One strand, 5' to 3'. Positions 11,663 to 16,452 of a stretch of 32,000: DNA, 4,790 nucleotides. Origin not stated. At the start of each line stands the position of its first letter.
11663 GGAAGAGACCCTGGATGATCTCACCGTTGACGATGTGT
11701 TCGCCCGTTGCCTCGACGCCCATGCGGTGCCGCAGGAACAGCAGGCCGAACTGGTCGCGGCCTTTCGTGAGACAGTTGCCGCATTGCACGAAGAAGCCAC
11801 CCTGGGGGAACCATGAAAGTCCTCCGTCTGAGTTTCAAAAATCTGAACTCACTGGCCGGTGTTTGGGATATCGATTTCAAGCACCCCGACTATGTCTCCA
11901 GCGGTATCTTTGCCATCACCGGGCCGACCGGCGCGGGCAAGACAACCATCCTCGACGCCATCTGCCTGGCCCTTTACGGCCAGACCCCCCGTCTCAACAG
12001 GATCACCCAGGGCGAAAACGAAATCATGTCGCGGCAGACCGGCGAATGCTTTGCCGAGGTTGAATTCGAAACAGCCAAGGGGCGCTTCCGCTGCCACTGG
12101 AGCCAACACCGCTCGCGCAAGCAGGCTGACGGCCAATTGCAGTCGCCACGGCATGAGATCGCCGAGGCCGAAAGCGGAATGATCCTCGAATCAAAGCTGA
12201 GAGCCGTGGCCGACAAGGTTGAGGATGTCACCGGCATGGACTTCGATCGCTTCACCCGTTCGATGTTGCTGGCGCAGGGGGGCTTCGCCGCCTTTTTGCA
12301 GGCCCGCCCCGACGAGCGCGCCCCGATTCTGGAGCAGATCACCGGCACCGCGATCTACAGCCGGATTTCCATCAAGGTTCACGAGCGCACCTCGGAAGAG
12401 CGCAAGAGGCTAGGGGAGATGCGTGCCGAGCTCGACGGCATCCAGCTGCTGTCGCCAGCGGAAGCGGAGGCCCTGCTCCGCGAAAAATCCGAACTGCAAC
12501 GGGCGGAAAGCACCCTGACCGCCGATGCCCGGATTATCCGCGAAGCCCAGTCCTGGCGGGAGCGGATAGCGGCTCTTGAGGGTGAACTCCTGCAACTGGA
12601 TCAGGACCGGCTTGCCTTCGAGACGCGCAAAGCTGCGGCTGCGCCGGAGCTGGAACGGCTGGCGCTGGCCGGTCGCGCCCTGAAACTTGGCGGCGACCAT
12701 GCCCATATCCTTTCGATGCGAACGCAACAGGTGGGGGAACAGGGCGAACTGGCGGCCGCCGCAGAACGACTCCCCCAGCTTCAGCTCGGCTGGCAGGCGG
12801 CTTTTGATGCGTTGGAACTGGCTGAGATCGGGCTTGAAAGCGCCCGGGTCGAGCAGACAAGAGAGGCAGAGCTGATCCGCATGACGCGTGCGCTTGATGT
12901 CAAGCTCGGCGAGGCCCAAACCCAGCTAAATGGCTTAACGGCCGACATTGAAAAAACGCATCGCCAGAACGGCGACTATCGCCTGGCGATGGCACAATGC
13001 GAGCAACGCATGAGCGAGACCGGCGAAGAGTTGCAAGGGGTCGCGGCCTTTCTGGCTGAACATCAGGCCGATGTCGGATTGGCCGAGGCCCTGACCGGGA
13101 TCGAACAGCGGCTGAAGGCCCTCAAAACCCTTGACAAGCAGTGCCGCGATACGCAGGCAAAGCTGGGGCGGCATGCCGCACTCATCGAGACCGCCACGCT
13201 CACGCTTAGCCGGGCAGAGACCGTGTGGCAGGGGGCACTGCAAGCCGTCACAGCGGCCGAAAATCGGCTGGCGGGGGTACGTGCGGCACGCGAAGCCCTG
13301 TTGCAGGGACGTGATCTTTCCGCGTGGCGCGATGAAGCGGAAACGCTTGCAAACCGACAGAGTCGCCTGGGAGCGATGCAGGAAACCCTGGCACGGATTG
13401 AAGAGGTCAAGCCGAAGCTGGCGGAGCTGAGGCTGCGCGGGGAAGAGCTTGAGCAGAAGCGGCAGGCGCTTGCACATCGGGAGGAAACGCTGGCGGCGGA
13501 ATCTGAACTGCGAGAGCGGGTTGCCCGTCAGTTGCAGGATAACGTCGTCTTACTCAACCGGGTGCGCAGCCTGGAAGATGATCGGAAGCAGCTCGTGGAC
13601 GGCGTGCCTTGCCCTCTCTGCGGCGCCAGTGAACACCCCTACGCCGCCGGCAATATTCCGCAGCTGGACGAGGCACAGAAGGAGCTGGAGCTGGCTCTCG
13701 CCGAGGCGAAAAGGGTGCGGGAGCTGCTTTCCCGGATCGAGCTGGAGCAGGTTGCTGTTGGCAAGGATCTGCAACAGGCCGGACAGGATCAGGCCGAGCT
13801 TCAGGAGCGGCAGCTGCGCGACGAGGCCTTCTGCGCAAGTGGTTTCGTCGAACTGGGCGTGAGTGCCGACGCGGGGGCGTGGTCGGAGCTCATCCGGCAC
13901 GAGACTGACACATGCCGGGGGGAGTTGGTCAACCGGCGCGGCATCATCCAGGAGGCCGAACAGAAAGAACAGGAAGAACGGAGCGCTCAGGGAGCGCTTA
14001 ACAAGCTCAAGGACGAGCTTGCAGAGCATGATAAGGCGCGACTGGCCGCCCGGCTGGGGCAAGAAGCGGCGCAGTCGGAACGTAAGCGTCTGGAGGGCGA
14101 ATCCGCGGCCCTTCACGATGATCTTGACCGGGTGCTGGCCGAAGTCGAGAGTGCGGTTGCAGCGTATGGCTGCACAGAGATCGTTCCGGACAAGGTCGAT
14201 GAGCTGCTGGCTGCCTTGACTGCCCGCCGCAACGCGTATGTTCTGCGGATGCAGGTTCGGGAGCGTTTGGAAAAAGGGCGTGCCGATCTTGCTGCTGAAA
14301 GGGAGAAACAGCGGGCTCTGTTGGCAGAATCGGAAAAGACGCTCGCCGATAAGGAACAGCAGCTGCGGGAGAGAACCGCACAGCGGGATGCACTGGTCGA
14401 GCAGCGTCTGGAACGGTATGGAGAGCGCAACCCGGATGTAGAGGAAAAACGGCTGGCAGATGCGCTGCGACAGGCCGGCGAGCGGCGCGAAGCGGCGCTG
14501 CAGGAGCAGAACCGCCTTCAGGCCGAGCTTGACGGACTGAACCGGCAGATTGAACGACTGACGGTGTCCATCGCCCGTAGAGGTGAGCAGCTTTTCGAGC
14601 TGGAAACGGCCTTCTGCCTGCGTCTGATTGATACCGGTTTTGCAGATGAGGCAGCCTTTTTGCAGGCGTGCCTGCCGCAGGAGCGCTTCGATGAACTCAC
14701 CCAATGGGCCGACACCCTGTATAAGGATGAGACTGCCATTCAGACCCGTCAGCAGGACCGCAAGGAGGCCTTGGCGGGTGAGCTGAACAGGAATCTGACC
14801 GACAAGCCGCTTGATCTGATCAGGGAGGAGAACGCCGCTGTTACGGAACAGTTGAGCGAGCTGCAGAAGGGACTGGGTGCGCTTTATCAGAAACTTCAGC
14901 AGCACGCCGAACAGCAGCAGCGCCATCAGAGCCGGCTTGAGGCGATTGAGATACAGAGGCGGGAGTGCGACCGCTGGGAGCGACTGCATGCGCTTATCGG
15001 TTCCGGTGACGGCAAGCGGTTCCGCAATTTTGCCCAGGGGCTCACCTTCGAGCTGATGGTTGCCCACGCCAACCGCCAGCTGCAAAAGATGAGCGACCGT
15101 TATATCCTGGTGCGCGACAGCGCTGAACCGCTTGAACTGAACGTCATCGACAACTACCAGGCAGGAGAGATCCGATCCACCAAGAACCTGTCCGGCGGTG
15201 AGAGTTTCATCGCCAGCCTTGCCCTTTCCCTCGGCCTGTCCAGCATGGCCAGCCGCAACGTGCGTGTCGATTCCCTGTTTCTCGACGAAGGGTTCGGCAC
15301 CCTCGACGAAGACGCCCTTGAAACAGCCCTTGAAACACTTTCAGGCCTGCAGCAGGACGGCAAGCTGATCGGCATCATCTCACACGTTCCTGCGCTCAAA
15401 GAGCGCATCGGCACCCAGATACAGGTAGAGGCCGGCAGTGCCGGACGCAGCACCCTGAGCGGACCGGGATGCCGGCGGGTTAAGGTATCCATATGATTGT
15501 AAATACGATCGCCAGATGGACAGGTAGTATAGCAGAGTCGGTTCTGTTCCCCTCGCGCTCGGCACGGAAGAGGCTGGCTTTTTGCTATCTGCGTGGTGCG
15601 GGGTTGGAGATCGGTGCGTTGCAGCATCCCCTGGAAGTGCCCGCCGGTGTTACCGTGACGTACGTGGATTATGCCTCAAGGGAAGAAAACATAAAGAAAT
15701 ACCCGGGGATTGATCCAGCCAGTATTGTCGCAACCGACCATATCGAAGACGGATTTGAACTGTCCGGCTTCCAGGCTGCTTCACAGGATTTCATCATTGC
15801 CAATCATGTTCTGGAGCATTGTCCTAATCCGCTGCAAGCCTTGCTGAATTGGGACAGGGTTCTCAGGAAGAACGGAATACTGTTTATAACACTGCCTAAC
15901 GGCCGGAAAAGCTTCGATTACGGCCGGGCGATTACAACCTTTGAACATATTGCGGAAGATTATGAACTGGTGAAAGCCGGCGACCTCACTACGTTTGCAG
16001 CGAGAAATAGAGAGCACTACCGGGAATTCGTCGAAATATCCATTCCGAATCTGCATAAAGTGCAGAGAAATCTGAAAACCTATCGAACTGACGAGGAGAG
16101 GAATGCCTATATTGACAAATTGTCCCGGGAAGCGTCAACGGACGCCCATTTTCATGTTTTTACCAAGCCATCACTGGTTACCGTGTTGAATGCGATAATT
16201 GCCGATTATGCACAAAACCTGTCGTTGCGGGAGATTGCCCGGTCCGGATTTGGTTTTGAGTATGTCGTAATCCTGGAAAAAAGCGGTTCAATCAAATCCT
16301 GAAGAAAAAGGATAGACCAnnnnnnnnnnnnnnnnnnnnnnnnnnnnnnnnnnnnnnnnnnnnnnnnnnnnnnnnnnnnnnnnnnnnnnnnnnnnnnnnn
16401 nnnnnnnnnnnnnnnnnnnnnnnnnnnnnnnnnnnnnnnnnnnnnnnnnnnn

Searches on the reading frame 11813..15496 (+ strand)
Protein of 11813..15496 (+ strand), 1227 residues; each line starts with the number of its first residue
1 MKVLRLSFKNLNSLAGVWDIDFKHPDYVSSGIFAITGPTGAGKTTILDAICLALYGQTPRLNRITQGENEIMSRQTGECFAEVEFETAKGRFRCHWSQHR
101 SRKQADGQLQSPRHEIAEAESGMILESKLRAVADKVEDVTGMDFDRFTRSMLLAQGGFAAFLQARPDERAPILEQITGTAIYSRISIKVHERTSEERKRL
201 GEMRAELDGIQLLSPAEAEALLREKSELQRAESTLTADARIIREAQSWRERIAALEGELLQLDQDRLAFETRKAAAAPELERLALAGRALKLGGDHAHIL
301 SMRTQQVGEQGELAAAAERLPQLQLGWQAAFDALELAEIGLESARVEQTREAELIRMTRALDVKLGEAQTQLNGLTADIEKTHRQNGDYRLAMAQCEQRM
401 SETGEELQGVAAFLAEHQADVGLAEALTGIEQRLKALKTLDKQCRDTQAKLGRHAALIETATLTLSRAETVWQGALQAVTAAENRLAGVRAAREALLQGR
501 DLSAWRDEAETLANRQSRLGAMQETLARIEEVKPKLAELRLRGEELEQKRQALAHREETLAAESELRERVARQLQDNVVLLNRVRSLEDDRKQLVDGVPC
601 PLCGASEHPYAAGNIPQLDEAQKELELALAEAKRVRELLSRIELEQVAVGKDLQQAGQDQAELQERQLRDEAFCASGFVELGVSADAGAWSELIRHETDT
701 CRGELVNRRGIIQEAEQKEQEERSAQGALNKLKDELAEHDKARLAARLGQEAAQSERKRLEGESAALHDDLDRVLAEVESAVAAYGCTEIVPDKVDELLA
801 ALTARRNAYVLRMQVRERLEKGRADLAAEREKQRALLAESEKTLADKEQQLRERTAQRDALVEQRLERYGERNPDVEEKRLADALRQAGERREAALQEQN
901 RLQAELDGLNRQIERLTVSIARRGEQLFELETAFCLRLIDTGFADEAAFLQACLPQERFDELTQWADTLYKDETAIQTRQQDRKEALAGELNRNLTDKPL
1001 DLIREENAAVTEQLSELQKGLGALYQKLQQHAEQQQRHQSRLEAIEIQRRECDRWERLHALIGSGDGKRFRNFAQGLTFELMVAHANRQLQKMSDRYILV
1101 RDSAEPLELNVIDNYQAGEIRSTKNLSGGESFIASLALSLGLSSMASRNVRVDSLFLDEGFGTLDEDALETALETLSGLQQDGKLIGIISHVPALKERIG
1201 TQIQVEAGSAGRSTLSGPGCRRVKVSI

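Call 73: search_protein_families(library=pfam, proteins=[window:11813-15496:+], max_evalue=0.0001)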
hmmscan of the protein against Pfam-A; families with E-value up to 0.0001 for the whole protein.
window:11813-15496:+ (1227 aa): 4 families
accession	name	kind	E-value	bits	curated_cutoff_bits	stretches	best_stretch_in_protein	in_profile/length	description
PF13476.12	AAA_23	-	2.6e-28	100.5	27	1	5-208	1-194/201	AAA domain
PF13558.12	SbcC_Walker_B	-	3.4e-11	43.7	27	1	1103-1176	6-88/90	SbcC/RAD50-like, Walker B motif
PF02463.25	SMC_N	-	1.3e-07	31.8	40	1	29-1205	23-211/220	RecF/RecN/SMC N terminal domain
PF13555.12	AAA_29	-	7e-07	29.4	27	1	30-64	22-57/61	P-loop containing region of AAA domain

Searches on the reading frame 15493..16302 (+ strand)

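Call 74: search_protein_families(library=pfam, proteins=[window:15493-16302:+], max_evalue=0.0001)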
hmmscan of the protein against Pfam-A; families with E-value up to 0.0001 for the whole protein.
window:15493-16302:+ (269 aa): 4 families
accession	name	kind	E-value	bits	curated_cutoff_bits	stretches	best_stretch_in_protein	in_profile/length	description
PF08241.18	Methyltransf_11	-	6.1e-10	40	21.2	1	52-132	18-95/95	Methyltransferase domain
PF13489.12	Methyltransf_23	-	6e-08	33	27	1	63-154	41-136/164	Methyltransferase domain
PF08242.18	Methyltransf_12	-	5.6e-07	30.7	30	1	52-130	20-98/98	Methyltransferase domain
PF13847.12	Methyltransf_31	-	7.1e-05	23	27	0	84-158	63-127/145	Methyltransferase domain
